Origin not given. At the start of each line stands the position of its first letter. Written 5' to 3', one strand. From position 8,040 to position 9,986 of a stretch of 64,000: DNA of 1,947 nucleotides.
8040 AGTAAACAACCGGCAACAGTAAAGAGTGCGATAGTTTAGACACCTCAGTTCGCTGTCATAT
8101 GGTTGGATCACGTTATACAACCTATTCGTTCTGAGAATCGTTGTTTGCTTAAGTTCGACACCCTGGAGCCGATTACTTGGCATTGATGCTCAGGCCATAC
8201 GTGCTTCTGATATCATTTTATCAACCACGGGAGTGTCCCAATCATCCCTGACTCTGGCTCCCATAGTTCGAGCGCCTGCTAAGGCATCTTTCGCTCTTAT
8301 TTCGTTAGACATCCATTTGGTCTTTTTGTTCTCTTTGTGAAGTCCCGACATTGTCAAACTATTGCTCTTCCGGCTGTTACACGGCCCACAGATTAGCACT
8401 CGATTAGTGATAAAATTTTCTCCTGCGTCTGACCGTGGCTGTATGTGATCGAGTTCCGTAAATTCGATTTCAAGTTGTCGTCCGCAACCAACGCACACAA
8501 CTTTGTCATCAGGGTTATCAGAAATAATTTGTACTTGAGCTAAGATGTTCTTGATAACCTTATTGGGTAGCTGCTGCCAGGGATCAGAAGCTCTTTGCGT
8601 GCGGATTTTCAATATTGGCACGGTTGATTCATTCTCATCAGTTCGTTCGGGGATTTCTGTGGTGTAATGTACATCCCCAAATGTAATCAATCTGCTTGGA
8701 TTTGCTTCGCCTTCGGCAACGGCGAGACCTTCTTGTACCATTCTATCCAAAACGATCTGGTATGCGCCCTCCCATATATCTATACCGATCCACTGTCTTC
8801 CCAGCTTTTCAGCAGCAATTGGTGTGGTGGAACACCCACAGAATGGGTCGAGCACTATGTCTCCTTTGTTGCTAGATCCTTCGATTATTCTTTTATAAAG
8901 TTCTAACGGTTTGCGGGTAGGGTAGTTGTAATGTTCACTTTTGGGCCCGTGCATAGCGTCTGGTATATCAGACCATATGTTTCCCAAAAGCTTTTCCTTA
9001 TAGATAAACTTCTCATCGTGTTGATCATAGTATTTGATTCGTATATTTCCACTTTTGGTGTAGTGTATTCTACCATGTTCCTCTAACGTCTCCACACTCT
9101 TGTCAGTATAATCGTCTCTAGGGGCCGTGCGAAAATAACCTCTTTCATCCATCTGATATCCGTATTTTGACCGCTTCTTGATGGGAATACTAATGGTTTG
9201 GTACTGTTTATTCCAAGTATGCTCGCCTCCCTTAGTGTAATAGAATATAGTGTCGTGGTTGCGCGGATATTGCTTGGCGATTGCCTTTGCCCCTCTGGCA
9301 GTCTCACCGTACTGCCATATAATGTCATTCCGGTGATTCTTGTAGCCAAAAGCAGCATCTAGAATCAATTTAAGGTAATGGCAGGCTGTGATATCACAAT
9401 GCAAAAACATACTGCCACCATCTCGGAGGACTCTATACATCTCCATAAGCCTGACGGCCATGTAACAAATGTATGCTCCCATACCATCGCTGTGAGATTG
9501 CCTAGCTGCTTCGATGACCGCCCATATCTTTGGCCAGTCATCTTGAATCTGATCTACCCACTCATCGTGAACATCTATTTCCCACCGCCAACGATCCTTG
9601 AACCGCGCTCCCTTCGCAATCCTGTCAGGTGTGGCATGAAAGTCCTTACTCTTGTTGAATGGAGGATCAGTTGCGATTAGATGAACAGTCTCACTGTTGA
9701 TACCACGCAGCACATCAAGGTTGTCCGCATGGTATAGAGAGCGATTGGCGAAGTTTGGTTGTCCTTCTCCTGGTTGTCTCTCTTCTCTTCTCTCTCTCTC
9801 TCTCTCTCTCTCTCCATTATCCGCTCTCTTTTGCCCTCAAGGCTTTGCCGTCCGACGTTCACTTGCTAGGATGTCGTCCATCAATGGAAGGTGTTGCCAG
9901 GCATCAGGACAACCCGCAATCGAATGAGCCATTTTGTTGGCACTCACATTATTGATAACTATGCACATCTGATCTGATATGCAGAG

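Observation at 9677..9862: (GA)13 tract sits inside the 5' end of the MTase-HNH gene and is out of frame: a candidate phase-variable (contingency) methyltransferase in an actinobacterium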

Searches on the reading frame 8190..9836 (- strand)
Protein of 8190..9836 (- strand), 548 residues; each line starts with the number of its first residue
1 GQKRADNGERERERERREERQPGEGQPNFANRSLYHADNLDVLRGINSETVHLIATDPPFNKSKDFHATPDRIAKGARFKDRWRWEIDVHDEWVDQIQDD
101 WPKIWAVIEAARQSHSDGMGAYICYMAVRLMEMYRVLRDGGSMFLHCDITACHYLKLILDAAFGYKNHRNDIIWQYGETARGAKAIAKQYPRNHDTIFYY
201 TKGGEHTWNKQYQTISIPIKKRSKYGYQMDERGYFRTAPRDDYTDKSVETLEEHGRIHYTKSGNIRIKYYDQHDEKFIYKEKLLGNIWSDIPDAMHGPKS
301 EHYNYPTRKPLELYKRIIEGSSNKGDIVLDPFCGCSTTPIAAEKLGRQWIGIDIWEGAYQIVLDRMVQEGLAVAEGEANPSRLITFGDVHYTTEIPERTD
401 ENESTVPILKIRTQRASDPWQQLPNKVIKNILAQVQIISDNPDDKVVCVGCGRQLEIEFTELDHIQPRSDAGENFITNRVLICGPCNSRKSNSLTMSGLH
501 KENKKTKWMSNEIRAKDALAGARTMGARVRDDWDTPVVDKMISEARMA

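Call 4: search_protein_families(library=pfam, proteins=[window:8190-9836:-], max_evalue=0.01)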
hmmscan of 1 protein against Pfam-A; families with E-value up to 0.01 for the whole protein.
window:8190-9836:- (548 aa): 4 families
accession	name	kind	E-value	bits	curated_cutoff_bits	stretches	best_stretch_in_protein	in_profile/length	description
PF01555.25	N6_N4_Mtase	-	1.2e-39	137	26.7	1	51-362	1-219/221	DNA methylase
PF01844.29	HNH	-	1.1e-09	38.7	21.4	1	448-492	1-46/47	HNH endonuclease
PF14279.12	HNH_5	-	3.9e-07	30.3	27.5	1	448-494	1-47/56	HNH endonuclease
PF13395.12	HNH_4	-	1.4e-05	25.4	22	1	458-494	16-52/54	HNH endonuclease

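Call 6: find_homologous_proteins(query=window:8190-9788:-, max_evalue=0.00001)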
Query window:8190-9788:- (532 aa): 5611 proteins with E <= 0.00001 among 8000 candidates; the best 120 are listed.
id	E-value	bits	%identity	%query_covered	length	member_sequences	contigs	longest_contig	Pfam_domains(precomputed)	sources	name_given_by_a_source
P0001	0.0e+0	1203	100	95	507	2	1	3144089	PF13395.13,PF01844.30,PF14279.13,PF01555.25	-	-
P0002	1.4e-194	666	55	97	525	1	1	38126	PF01844.30,PF14279.13,PF01555.25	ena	-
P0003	1.9e-187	642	53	98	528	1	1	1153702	PF01844.30,PF14279.13,PF01555.25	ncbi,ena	-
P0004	9.5e-184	630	53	97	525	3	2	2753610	PF01844.30,PF01555.25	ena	-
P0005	3.9e-182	625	54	96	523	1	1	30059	PF13395.13,PF01844.30,PF14279.13,PF01555.25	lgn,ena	-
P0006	9.8e-181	620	52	98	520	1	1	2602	PF01844.30,PF14279.13,PF01555.25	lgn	-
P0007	1.2e-180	620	53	97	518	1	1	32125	PF13395.13,PF01844.30,PF14279.13,PF01555.25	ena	-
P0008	2.0e-180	619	52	97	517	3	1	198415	PF01844.30,PF14279.13,PF01555.25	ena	-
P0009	1.4e-178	613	55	89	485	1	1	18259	PF01844.30,PF01555.25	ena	-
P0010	5.1e-178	611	55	92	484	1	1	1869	PF01844.30,PF14279.13,PF01555.25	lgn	-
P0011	8.6e-178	610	56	92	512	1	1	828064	PF01844.30,PF14279.13,PF01555.25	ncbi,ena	-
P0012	3.1e-175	602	52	98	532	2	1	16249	PF01844.30,PF14279.13,PF01555.25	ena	-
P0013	9.3e-175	600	51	98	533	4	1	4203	PF13395.13,PF01844.30,PF14279.13,PF01555.25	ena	-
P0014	1.1e-174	600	52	98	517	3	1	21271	PF01844.30,PF01555.25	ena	-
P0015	3.7e-170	585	50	98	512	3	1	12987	PF01844.30,PF01555.25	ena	-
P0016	4.5e-167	575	49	98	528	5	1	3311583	PF01844.30,PF01555.25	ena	-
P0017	6.4e-167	574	52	97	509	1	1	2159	PF01844.30,PF01555.25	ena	-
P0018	2.4e-164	566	50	97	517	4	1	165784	PF01844.30,PF14279.13,PF01555.25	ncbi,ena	-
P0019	5.0e-164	565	51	91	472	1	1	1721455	PF01844.30,PF01555.25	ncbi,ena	-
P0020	7.5e-164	564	50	93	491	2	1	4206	PF01844.30,PF01555.25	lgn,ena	-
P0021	7.8e-164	564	50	95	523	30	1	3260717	PF01844.30,PF14279.13,PF01555.25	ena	-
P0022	1.2e-163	564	49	97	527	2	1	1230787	PF13395.13,PF01844.30,PF14279.13,PF01555.25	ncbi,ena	-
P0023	3.5e-163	562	52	93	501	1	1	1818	PF01844.30,PF01555.25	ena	-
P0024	1.3e-162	560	48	97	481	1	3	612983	PF13395.13,PF01844.30,PF14279.13,PF01555.25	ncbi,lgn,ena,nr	ncbi:MAG: DNA methyltransferase [bacterium]|nr:DNA methyltransferase [bacterium]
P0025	1.5e-162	560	53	89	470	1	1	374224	PF01844.30,PF01555.25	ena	-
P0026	2.1e-162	560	51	91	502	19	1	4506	PF01844.30,PF14279.13,PF01555.25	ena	-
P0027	4.5e-162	558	49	95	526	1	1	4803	PF01844.30,PF14279.13,PF01555.25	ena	-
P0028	1.1e-161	557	49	94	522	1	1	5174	PF01844.30,PF01555.25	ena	-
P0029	1.2e-161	557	48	97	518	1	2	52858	PF01844.30,PF01555.25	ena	-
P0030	1.8e-161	556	49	97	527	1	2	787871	PF13395.13,PF01844.30,PF14279.13,PF01555.25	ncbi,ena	-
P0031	5.5e-161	555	50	97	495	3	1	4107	PF13395.13,PF01844.30,PF14279.13,PF01555.25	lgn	-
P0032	1.5e-160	553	51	92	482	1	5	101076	PF13395.13,PF01844.30,PF14279.13,PF01555.25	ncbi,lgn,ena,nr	ncbi:MAG: DNA methyltransferase [bacterium]|nr:DNA methyltransferase [bacterium]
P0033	5.1e-160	552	50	91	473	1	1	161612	PF01844.30,PF01555.25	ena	-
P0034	5.2e-160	552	50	97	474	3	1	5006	PF13395.13,PF01844.30,PF14279.13,PF01555.25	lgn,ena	-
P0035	7.8e-160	551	49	97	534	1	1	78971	PF13395.13,PF01844.30,PF14279.13,PF01555.25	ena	-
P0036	1.6e-159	550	49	98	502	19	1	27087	PF01844.30,PF14279.13,PF01555.25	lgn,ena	-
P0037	2.2e-159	550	50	97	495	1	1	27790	PF01844.30,PF01555.25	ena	-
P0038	2.2e-159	550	51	95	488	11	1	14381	PF13395.13,PF01844.30,PF14279.13,PF01555.25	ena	-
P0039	9.1e-159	548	49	97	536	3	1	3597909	PF13395.13,PF01844.30,PF14279.13,PF01555.25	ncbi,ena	-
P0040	9.2e-159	548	51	92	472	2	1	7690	PF01844.30,PF01555.25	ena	-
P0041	9.6e-159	547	50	91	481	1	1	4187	PF01844.30,PF01555.25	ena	-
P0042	9.7e-159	547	48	97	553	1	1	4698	PF01844.30,PF14279.13,PF01555.25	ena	-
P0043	1.5e-158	547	47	96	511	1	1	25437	PF13395.13,PF01844.30,PF14279.13,PF01555.25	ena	-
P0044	2.4e-158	546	47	98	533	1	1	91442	PF01844.30,PF01555.25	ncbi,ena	-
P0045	2.5e-158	546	50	90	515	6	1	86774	PF13395.13,PF01844.30,PF14279.13,PF01555.25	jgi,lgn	-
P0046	3.1e-158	546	48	97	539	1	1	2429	PF13395.13,PF01844.30,PF14279.13,PF01555.25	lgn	-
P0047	8.8e-158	544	49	98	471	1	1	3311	PF13395.13,PF01844.30,PF14279.13,PF01555.25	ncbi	-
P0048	1.4e-157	544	48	98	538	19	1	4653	PF01844.30,PF14279.13,PF01555.25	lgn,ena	-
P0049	1.5e-157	543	50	92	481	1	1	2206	PF01844.30,PF01555.25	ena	-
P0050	1.8e-157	543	49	98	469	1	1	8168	PF13395.13,PF01844.30,PF14279.13,PF01555.25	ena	-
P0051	2.8e-157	543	49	97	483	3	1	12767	PF01844.30,PF14279.13,PF01555.25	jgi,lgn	-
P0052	3.5e-157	542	51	92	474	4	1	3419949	PF01844.30,PF01555.25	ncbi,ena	-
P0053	3.8e-157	542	47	97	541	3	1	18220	PF01844.30,PF14279.13,PF01555.25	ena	-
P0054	4.5e-157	542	49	97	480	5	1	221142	PF01844.30,PF14279.13,PF01555.25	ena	-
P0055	4.7e-157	542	50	91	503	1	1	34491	PF01844.30,PF01555.25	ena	-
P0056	5.6e-157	542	50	97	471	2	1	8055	PF01844.30,PF14279.13,PF01555.25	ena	-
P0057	8.7e-157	541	49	97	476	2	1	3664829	PF13395.13,PF01844.30,PF14279.13,PF01555.25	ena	-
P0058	2.0e-156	540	49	97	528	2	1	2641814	PF01844.30,PF01555.25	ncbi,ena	-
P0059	2.5e-156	539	49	97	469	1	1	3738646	PF13395.13,PF01844.30,PF14279.13,PF01555.25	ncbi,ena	-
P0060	2.9e-156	539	51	92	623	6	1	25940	PF01844.30,PF01381.29,PF13443.13,PF01555.25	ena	-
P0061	3.2e-156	539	51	87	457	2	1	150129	PF01844.30,PF01555.25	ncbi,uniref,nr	ncbi:DNA methyltransferase [Candidatus Palauibacter soopunensis]|uniref:DNA methyltransferase n=1 Ta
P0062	3.2e-156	539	49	93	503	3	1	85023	PF01844.30,PF01555.25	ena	-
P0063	3.8e-156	539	48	97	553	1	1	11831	PF01844.30,PF14279.13,PF01555.25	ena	-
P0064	3.8e-156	539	47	97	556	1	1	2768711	PF01844.30,PF01555.25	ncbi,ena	-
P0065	4.4e-156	539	49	94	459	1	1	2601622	PF13395.13,PF01844.30,PF01555.25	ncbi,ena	-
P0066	6.0e-156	538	45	97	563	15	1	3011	PF01844.30,PF14279.13,PF01555.25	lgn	-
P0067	8.0e-156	538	50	95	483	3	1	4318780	PF13395.13,PF01844.30,PF14279.13,PF01555.25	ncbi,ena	-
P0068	9.3e-156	538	48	95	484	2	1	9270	PF13395.13,PF01844.30,PF14279.13,PF01555.25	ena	-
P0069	2.5e-155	536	48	97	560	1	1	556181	PF13395.13,PF01844.30,PF14279.13,PF01555.25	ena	-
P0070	6.1e-155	535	46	97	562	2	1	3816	PF01844.30,PF01555.25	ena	-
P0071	6.3e-155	535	47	97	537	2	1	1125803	PF01844.30,PF14279.13,PF01555.25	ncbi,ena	-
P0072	8.4e-155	534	50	95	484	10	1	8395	PF13395.13,PF01844.30,PF14279.13,PF01555.25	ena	-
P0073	9.8e-155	534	48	97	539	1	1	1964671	PF01844.30,PF14279.13,PF01555.25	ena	-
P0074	1.1e-154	534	49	94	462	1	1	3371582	PF13395.13,PF01844.30,PF14279.13,PF01555.25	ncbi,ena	-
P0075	1.8e-154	533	49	91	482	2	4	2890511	PF01844.30,PF01555.25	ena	-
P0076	1.8e-154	533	49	97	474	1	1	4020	PF13395.13,PF01844.30,PF01555.25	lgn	-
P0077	1.9e-154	533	50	95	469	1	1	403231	PF13395.13,PF01844.30,PF01555.25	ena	-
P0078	2.3e-154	533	50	92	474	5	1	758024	PF01844.30,PF01555.25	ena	-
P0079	2.5e-154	533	49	54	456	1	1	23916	PF13395.13,PF01844.30,PF14279.13,PF01555.25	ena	-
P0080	3.3e-154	532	50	97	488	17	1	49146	PF13395.13,PF01844.30,PF14279.13,PF01555.25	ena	-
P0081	4.4e-154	532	48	97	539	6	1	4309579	PF13395.13,PF01844.30,PF14279.13,PF01555.25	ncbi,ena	-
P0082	5.4e-154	532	43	97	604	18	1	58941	PF01844.30,PF14279.13,PF01555.25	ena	-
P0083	6.4e-154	532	49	97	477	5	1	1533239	PF01844.30,PF01555.25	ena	-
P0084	1.2e-153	531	52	91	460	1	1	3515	PF01844.30,PF01555.25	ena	-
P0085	1.3e-153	531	52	49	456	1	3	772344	PF13395.13,PF01844.30,PF14279.13,PF01555.25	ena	-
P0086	1.4e-153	530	49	91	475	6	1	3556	PF01844.30,PF01555.25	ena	-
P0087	2.1e-153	530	52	49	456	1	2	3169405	PF13395.13,PF01844.30,PF14279.13,PF01555.25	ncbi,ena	-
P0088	2.5e-153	530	48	95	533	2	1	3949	PF01844.30,PF01555.25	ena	-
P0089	2.5e-153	530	47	97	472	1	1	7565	PF01844.30,PF01555.25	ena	-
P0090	2.8e-153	529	49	97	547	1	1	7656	PF13395.13,PF01844.30,PF14279.13,PF01555.25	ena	-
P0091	3.0e-153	529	50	97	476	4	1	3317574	PF13395.13,PF01844.30,PF14279.13,PF01555.25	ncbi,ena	-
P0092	3.1e-153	529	49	97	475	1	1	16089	PF13395.13,PF01844.30,PF14279.13,PF01555.25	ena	-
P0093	3.5e-153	529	48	98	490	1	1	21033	PF13395.13,PF01844.30,PF14279.13,PF01555.25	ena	-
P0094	5.9e-153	528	52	49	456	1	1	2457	PF13395.13,PF01844.30,PF14279.13,PF01555.25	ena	-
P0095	6.2e-153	528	49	97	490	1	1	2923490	PF01844.30,PF01555.25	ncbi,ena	-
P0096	6.8e-153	528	48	95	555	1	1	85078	PF01844.30,PF14279.13,PF01555.25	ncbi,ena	-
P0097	7.5e-153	528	48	95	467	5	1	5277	PF13395.13,PF01844.30,PF14279.13,PF01555.25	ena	-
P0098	7.7e-153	528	48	95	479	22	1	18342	PF01844.30,PF14279.13,PF01555.25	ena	-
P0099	8.5e-153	528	48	98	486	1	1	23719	PF13395.13,PF01844.30,PF14279.13,PF01555.25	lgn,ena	-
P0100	8.9e-153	528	49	98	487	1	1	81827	PF13395.13,PF01844.30,PF14279.13,PF01555.25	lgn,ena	-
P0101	1.4e-152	527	48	97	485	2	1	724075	PF01844.30,PF01555.25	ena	-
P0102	1.5e-152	527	49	97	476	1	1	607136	PF13395.13,PF01844.30,PF14279.13,PF01555.25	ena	-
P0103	1.8e-152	527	48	98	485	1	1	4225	PF01844.30,PF14279.13,PF01555.25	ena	-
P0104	1.8e-152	527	49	95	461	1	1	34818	PF01844.30,PF14279.13,PF01555.25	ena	-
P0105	2.6e-152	526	47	97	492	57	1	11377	PF13395.13,PF01844.30,PF14279.13,PF01555.25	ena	-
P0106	2.7e-152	526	48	98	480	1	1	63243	PF13395.13,PF01844.30,PF14279.13,PF01555.25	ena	-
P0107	4.1e-152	526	50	95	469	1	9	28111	PF13395.13,PF01844.30,PF14279.13,PF01555.25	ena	-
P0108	7.4e-152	525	49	97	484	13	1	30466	PF13395.13,PF01844.30,PF14279.13,PF01555.25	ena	-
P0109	9.9e-152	524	49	97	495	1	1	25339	PF01844.30,PF01555.25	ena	-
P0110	1.1e-151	524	46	98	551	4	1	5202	PF01844.30,PF14279.13,PF01555.25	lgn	-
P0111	1.3e-151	524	47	97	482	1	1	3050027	PF01844.30,PF14279.13,PF01555.25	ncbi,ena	-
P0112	1.4e-151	524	53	46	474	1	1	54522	PF13395.13,PF01844.30,PF14279.13,PF01555.25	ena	-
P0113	1.7e-151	523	46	98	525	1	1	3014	PF01844.30,PF01555.25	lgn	-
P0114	1.9e-151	523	50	95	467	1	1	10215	PF01844.30,PF01555.25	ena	-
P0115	2.3e-151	523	48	95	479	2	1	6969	PF01844.30,PF14279.13,PF01555.25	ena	-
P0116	2.5e-151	523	47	98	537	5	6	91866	PF01844.30,PF01555.25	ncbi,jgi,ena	-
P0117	2.8e-151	523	46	97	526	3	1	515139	PF13395.13,PF01844.30,PF14279.13,PF01555.25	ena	-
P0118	2.9e-151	523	49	98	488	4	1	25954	PF01844.30,PF14279.13,PF01555.25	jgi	-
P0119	3.0e-151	523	49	98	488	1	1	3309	PF01844.30,PF14279.13,PF01555.25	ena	-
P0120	4.6e-151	522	49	98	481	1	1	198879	PF13395.13,PF01844.30,PF14279.13,PF01555.25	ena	-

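Call 9: find_encoding_contigs(protein=P0069, flank=3000, max_places=2)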
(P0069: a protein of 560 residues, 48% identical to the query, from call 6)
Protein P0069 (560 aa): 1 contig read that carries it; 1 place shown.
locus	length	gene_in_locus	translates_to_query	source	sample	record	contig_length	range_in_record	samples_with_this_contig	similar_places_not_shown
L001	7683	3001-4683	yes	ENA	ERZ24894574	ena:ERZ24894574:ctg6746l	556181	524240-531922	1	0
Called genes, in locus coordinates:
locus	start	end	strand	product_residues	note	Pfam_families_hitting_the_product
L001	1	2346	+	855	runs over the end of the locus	PF13588:HSDR_N_2, PF02384:N6_Mtase, PF01170:UPF0020 (weak), PF07669:Eco57I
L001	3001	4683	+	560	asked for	PF01555:N6_N4_Mtase, PF01844:HNH, PF14279:HNH_5, PF13395:HNH_4 (weak)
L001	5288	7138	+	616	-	PF13588:HSDR_N_2, PF02384:N6_Mtase, PF01170:UPF0020 (weak), PF07669:Eco57I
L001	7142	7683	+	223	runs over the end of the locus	-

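Call 10: find_encoding_contigs(protein=P0065, flank=3000, max_places=2)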
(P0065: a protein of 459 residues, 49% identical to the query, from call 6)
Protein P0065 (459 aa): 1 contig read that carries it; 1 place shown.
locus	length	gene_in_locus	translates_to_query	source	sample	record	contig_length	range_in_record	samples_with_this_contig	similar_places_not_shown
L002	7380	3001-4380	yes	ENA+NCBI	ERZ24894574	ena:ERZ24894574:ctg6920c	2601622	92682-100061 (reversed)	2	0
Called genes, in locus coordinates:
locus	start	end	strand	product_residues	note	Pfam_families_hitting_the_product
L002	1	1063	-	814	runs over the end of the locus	PF02515:CoA_transf_3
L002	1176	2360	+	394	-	PF02771:Acyl-CoA_dh_N, PF02770:Acyl-CoA_dh_M, PF00441:Acyl-CoA_dh_1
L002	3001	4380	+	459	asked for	PF01555:N6_N4_Mtase, PF01844:HNH, PF13395:HNH_4 (weak)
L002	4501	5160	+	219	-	PF01555:N6_N4_Mtase, PF01844:HNH, PF14279:HNH_5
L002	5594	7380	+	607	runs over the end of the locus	PF03235:GmrSD_N, PF07510:GmrSD_C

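Call 11: find_encoding_contigs(protein=P0074, flank=3000, max_places=2)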
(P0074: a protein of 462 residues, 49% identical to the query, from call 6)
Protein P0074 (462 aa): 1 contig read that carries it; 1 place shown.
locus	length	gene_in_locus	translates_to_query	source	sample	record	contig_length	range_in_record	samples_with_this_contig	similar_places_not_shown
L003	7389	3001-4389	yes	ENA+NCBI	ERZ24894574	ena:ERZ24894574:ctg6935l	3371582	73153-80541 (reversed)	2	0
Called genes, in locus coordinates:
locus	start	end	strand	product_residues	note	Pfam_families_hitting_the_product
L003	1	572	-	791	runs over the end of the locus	PF00122:E1-E2_ATPase, PF00702:Hydrolase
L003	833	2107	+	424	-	PF02720:DUF222, PF01844:HNH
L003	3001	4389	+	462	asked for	PF01555:N6_N4_Mtase, PF01844:HNH, PF13395:HNH_4 (weak), PF14279:HNH_5 (weak)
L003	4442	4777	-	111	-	-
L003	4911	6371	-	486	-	PF13517:FG-GAP_3 (faint)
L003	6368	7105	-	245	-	PF00293:NUDIX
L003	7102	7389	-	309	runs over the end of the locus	PF00106:adh_short, PF08659:KR, PF13561:adh_short_C2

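Call 22: list_cluster_members(proteins=[P0001, P0065, P0074, P0069, P0032, P0061])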
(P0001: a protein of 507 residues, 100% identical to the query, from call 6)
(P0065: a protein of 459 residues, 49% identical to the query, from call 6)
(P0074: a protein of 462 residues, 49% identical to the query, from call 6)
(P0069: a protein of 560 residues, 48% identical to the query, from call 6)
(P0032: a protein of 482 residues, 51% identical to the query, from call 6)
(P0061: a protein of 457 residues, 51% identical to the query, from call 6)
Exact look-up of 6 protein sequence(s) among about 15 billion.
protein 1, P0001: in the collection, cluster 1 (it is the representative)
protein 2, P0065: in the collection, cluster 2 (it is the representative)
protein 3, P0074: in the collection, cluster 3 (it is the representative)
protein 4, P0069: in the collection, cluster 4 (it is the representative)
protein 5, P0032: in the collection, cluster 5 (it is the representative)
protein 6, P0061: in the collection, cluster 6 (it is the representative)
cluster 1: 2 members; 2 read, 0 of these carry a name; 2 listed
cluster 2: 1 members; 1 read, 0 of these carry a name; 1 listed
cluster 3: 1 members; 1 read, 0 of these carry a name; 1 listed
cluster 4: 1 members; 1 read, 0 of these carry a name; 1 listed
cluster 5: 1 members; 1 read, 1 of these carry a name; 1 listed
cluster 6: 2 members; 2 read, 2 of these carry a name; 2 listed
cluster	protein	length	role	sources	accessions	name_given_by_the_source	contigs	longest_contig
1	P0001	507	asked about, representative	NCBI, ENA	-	-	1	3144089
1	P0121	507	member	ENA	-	-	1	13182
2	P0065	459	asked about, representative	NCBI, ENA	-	-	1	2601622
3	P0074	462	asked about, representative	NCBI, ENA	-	-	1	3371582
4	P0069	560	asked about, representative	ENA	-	-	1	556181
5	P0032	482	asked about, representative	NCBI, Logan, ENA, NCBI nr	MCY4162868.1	MAG: DNA methyltransferase [bacterium] | DNA methyltransferase [bacterium]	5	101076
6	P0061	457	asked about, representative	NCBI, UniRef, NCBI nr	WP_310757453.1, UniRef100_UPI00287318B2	DNA methyltransferase [Candidatus Palauibacter soopunensis] | DNA methyltransferase n=1 Tax=Candidatus Palauibacter soopunensis TaxID=3056739 ...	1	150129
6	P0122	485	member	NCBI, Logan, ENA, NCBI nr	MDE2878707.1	MAG: DNA methyltransferase [Gemmatimonadota bacterium] | DNA methyltransferase [Candidatus Palauibacter soopunensis]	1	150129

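Call 23: find_encoding_contigs(protein=P0121, flank=5000, max_places=4)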
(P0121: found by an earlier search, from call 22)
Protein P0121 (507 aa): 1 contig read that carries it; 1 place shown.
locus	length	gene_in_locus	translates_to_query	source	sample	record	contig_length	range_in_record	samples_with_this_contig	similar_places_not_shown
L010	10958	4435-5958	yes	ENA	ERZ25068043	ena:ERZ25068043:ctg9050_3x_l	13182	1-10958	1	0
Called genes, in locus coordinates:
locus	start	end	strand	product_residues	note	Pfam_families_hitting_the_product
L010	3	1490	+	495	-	?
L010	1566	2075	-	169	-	-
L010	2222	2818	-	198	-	-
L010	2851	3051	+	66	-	PF01555:N6_N4_Mtase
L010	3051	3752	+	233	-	PF15515:MvaI_BcnI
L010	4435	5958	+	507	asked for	PF01555:N6_N4_Mtase, PF01844:HNH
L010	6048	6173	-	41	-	-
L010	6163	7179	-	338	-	PF13651:EcoRI_methylase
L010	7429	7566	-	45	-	-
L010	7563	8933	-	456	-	PF01555:N6_N4_Mtase, PF01844:HNH, PF14279:HNH_5 (weak)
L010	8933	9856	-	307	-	PF12760:Zn_ribbon_IS1595, PF12762:DDE_Tnp_IS1595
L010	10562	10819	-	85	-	-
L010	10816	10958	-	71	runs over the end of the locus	-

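Call 24: find_encoding_contigs(protein=P0001, flank=3000, max_places=6)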
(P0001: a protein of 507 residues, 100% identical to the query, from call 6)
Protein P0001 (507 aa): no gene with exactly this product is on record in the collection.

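Call 37: search_protein_families(library=ncbifam, proteins=[window:8190-9788:-], max_evalue=0.001)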
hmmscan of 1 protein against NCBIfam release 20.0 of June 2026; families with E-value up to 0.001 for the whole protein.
window:8190-9788:- (532 aa): 7 families
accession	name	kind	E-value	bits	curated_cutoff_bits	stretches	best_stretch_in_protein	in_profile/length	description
NF008572.0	PRK11524.1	equivalog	1.8e-29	102.8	292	2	252-350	161-256/294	adenine-specific DNA-methyltransferase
NF050803.1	DnaMtaseCcrMCaul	equivalog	4.5e-17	62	830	1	286-350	183-247/350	adenine-specific DNA-methyltransferase CcrM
NF010253.0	PRK13699.1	subfamily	2.1e-14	53.7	244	1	239-364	93-219/226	DNA methyltransferase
NF049971.1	CRISPR_Cas9d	exception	1.5e-07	30.5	375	1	430-489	546-608/986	type II CRISPR RNA-guided endonuclease Cas9d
NF040563.1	guided_IscB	equivalog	1.5e-06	27.5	175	1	429-508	192-270/314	RNA-guided endonuclease IscB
TIGR01865.2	cas_Csn1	equivalog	3.4e-05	22.3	100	1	444-493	594-642/1070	type II CRISPR RNA-guided endonuclease Cas9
TIGR01177.1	TIGR01177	hypoth_equivalog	0.0001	21.8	316.55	0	307-339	181-213/330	TIGR01177 family methyltransferase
